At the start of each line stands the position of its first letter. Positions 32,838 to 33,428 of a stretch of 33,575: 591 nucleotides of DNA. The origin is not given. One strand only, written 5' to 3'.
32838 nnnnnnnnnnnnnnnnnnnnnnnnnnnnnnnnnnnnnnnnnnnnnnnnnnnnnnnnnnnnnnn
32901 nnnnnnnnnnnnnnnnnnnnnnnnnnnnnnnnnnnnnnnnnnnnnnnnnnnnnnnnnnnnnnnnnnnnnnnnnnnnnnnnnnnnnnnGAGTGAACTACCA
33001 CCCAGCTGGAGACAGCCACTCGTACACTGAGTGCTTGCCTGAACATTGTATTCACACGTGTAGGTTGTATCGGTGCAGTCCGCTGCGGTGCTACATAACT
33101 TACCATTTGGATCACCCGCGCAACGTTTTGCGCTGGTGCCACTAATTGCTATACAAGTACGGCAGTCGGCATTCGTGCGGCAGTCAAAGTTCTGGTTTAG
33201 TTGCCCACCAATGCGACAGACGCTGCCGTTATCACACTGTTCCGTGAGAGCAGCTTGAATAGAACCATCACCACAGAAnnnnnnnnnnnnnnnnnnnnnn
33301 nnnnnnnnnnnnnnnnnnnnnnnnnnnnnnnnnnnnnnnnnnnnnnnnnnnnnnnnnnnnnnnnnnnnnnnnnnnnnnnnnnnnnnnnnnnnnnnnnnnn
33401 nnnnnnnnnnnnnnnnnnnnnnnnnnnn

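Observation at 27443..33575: Tandem pair of giant cysteine-rich-repeat surface proteins: candidate adhesin or host-interaction locus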

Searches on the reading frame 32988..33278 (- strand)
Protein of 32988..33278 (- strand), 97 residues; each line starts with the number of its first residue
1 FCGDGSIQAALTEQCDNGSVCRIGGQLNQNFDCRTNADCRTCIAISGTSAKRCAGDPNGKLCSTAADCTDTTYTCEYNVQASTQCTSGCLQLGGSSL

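Call 42: find_homologous_proteins(query=A2, max_evalue=0.001)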
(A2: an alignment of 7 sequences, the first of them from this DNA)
Query A2 (7 sequences): 413 candidates shared short words with the query, none scored E <= 0.001.

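Call 99: search_solved_structures(query=A2, max_evalue=10)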
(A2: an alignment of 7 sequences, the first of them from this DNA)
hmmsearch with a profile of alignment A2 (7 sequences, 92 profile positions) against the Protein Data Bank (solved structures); distinct sequences matched with E-value up to 10: 1.
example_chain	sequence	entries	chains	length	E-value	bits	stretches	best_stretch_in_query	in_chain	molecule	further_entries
2q7z_A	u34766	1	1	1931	0.13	16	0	25-57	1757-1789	Complement receptor type 1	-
